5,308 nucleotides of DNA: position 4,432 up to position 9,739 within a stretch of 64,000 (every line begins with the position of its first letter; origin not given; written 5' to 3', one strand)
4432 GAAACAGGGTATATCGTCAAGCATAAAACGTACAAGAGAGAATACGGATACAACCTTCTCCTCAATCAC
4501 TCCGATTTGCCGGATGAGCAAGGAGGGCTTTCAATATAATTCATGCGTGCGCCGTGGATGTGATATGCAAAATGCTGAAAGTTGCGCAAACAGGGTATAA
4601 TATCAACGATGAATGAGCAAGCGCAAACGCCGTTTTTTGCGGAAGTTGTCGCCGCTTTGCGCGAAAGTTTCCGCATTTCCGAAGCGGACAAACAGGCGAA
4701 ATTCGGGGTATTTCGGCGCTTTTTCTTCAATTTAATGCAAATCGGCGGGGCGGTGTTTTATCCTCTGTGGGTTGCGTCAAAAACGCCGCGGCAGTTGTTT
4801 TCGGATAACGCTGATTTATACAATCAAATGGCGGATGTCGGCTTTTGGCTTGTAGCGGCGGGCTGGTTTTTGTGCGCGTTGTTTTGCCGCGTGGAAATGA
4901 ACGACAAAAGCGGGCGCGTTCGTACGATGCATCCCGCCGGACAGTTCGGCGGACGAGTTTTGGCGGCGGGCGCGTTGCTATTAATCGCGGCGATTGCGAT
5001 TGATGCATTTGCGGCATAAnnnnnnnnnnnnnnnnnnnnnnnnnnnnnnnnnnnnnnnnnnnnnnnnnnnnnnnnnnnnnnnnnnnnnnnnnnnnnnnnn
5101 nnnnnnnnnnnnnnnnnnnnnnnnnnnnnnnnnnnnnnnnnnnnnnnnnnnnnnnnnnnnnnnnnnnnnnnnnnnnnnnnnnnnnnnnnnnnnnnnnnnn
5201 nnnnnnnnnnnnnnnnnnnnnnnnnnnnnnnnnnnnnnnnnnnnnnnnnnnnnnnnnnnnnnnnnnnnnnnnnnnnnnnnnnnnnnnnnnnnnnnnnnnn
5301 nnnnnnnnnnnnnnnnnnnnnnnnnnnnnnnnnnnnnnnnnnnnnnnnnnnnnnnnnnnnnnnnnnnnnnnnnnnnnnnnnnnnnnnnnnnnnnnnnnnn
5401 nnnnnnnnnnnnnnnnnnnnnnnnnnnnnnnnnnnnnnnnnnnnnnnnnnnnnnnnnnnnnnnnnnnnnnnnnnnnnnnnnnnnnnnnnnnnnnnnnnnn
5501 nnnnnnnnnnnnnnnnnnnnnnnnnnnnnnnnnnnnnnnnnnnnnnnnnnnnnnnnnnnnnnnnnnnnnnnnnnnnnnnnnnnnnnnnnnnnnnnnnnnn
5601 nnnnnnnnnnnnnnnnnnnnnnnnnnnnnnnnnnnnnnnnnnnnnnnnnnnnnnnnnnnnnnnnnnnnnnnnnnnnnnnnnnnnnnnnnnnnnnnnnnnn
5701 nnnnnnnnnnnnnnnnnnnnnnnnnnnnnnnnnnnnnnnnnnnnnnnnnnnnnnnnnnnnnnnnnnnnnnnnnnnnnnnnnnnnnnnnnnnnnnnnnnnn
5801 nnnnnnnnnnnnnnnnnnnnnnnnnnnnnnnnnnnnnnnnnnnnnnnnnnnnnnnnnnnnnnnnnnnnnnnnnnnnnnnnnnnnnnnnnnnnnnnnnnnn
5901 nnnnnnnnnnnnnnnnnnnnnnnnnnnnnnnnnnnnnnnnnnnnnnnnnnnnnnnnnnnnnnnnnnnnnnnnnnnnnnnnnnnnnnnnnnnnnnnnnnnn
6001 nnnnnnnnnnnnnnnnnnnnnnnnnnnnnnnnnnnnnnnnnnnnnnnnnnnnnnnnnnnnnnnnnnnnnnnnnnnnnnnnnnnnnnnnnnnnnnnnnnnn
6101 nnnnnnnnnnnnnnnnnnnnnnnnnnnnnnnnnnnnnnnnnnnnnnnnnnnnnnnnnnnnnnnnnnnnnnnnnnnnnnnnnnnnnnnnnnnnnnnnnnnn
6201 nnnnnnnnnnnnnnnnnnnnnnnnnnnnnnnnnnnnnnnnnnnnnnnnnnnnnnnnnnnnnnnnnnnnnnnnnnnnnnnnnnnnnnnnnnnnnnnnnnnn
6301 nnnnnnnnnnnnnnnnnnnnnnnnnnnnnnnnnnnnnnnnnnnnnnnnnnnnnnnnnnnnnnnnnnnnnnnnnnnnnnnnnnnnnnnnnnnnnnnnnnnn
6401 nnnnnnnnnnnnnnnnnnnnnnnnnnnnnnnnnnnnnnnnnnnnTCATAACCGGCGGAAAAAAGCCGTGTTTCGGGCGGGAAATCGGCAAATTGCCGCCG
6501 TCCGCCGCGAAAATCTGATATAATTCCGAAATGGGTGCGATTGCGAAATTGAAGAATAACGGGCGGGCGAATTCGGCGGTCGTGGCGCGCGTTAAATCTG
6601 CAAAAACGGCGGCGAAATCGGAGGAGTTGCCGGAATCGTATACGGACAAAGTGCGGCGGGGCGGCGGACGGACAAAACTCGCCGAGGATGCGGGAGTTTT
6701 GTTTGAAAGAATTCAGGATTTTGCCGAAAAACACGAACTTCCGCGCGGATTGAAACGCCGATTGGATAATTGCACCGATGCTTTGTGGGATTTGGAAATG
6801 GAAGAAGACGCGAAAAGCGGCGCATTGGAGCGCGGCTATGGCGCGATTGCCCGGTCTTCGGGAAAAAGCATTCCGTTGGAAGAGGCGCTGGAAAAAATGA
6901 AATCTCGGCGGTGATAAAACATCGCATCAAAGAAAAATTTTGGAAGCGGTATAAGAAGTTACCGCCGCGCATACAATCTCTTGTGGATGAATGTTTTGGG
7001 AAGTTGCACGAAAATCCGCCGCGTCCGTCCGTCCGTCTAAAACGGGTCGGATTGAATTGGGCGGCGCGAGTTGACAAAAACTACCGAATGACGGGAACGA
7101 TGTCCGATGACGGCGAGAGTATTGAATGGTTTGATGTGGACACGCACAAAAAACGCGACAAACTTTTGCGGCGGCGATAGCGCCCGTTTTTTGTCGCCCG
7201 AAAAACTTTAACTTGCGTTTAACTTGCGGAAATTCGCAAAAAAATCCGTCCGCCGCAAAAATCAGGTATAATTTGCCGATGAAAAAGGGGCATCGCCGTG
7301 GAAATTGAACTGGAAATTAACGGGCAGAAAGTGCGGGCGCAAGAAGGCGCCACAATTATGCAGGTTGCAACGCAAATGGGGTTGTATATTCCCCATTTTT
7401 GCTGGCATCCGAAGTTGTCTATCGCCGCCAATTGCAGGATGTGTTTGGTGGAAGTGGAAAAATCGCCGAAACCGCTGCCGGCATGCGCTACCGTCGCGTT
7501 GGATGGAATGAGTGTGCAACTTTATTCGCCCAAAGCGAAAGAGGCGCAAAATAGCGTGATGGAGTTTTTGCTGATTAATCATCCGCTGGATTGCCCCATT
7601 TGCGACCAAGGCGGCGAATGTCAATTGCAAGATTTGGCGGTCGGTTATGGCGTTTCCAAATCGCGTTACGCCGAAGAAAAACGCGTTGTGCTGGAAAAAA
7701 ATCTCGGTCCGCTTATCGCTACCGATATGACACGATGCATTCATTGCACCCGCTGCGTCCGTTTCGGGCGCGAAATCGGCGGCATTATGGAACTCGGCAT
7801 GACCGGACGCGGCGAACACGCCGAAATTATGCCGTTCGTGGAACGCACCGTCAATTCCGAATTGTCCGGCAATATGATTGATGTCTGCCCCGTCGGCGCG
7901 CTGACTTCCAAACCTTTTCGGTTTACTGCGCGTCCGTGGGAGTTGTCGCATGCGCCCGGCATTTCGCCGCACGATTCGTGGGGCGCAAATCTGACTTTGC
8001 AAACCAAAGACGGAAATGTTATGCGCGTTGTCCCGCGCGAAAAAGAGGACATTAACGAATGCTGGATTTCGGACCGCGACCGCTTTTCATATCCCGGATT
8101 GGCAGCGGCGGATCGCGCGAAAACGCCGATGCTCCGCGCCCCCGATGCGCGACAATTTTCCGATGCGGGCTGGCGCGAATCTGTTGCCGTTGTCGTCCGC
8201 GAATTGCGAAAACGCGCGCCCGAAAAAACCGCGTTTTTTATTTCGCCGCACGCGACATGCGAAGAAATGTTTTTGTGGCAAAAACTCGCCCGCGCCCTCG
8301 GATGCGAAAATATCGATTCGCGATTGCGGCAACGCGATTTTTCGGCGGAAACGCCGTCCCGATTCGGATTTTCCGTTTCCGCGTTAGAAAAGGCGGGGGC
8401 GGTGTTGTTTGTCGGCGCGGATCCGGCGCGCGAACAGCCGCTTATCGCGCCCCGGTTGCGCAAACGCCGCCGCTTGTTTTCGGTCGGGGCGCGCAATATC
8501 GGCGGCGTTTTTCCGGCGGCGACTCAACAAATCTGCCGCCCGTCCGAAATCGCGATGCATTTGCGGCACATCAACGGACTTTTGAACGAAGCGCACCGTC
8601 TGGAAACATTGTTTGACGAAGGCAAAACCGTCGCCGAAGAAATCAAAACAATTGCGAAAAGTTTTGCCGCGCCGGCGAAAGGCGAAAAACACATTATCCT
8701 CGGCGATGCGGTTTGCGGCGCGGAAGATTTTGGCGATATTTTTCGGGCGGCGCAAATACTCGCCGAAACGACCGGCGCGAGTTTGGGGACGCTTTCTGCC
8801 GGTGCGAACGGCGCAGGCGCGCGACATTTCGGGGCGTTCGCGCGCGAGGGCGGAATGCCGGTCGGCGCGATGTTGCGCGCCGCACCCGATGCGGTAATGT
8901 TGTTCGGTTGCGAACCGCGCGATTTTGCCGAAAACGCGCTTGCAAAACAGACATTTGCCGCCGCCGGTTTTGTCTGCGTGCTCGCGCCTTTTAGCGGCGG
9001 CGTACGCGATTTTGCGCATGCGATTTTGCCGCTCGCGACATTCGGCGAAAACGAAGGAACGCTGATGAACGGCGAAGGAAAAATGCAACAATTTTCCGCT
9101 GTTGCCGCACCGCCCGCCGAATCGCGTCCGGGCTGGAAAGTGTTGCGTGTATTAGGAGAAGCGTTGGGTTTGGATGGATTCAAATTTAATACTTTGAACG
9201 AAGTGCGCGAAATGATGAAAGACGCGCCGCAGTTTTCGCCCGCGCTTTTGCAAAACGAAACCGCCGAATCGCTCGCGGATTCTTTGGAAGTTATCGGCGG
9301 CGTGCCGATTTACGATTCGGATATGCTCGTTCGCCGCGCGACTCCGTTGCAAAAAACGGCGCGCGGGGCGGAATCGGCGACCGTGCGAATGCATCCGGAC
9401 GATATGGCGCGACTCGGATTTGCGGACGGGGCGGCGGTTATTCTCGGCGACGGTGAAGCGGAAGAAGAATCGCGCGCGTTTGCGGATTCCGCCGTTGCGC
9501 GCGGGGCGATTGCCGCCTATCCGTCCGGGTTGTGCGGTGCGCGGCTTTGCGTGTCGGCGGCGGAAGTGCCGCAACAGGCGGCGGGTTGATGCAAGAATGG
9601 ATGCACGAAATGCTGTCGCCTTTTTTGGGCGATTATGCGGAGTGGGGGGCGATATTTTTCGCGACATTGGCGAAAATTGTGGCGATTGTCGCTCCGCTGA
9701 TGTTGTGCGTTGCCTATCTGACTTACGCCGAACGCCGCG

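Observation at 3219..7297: Four-kb accessory insertion splits nuoF from nuoG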

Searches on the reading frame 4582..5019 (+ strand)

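Call 3: search_protein_families(library=pfam, proteins=[window:4582-5019:+], max_evalue=0.01)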
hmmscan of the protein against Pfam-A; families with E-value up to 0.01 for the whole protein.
window:4582-5019:+ (145 aa): 1 family
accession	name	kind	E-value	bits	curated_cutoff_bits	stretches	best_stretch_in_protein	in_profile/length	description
PF24417.1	DUF7549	-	0.0038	17.5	27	1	38-140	34-137/166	Family of unknown function (DUF7549)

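Call 19: search_protein_families(library=ncbifam, proteins=[window:4582-5019:+], max_evalue=0.1)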
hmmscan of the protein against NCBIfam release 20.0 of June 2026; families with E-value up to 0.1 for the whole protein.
window:4582-5019:+ (145 aa): 0 families

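Call 20: search_protein_families(library=padloc, proteins=[window:4582-5019:+], max_evalue=0.1)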
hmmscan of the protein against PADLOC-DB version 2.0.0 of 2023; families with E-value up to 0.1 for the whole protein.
window:4582-5019:+ (145 aa): 0 families

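Call 49: search_protein_families(library=phrogs, proteins=[window:4582-5019:+], max_evalue=0.1)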
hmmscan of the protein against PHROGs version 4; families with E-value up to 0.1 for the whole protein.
window:4582-5019:+ (145 aa): 0 families

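Call 89: search_protein_families(library=pfam, proteins=[window:4609-5019:+], max_evalue=0.01)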
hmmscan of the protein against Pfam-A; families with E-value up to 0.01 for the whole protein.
window:4609-5019:+ (136 aa): 1 family
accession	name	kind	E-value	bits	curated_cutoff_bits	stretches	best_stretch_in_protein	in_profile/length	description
PF24417.1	DUF7549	-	0.0031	17.8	27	1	29-131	34-137/166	Family of unknown function (DUF7549)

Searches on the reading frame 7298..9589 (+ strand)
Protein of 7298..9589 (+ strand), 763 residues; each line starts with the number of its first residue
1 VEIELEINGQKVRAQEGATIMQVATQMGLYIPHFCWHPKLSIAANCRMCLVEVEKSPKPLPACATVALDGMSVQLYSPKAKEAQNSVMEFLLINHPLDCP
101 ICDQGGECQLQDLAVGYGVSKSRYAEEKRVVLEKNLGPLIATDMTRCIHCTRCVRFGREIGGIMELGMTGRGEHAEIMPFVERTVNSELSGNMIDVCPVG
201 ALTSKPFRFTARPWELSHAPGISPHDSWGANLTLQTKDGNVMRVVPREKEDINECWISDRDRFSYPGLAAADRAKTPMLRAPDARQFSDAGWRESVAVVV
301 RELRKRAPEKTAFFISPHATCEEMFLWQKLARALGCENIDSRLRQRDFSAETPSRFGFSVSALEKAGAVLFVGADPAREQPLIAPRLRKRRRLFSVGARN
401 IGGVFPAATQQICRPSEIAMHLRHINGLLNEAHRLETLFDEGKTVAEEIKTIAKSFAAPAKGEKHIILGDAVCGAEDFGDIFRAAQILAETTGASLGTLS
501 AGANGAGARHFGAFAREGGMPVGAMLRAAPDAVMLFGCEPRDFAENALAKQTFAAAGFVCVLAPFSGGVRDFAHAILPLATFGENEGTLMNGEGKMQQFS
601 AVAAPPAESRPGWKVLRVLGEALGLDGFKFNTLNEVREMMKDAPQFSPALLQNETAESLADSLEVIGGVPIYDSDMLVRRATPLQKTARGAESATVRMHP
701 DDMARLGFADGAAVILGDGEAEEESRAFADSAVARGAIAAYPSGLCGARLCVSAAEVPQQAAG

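Call 3: search_protein_families(library=pfam, proteins=[window:7298-9589:+], max_evalue=0.01)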
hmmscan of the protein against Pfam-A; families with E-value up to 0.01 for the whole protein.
window:7298-9589:+ (763 aa): 7 families
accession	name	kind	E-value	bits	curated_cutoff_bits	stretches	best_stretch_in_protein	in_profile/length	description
PF22117.2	Fer4_Nqo3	-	1.3e-32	112.2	27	1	137-203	1-67/67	NADH-quinone oxidoreductase subunit 3, ferredoxin-like domain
PF00384.28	Molybdopterin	-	1.3e-30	107.1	24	1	273-621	1-352/353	Molybdopterin oxidoreductase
PF10588.14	NADH-G_4Fe-4S_3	-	9.4e-18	63.9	27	1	85-123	2-40/40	NADH-ubiquinone oxidoreductase-G iron-sulfur binding region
PF13510.11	Fer2_4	-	4.6e-17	62.3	22.8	1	2-74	3-78/82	2Fe-2S iron-sulfur cluster binding domain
PF22151.2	Fer4_NDSU1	-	2e-13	50.1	23.8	1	225-265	10-50/51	NADH-ubiquinone oxidoreductase NDSU1/NuoG-like, 4Fe-4S domain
PF00111.32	Fer2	-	2.8e-06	27.6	21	1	7-55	3-49/77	2Fe-2S iron-sulfur cluster binding domain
PF01568.27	Molydop_binding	-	9.5e-05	22.8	26.8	1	685-741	22-77/110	Molydopterin dinucleotide binding domain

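Call 91: find_related_loci(query=window:7298-9589:+, collection=metagenome_contigs, flank=5000)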
Query window:7298-9589:+ (763 aa) in metagenome_contigs; peptide patterns used: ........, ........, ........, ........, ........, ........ (x = any residue, [..] = any of these).
297 stretches matched a pattern; 186 encode a relative of the query (tblastn E <= 1e-3); the best 80 are kept; 80 distinct loci.
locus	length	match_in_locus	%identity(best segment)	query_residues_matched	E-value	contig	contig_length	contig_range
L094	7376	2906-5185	65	1-763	0e+0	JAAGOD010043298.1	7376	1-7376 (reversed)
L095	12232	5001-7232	47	1-720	0e+0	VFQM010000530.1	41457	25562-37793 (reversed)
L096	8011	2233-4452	47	3-714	0e+0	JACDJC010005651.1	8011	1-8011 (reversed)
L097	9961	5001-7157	48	3-699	0e+0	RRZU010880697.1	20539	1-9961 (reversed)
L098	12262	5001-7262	45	1-720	0e+0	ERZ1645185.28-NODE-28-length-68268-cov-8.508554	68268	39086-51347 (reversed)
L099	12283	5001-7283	46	3-742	0e+0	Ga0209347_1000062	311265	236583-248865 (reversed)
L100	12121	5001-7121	47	3-688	0e+0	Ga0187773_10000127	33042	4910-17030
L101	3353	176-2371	47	3-719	0e+0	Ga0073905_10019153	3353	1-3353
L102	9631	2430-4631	47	1-719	0e+0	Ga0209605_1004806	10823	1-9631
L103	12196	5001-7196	48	3-719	0e+0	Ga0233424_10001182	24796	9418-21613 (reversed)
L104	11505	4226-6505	45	3-738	0e+0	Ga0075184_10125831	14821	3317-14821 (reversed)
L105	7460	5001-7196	48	3-719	0e+0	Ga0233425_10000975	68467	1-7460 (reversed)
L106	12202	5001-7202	47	1-719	0e+0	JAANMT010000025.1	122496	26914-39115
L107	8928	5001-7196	46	3-719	0e+0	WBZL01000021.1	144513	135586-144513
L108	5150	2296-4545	46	3-734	0e+0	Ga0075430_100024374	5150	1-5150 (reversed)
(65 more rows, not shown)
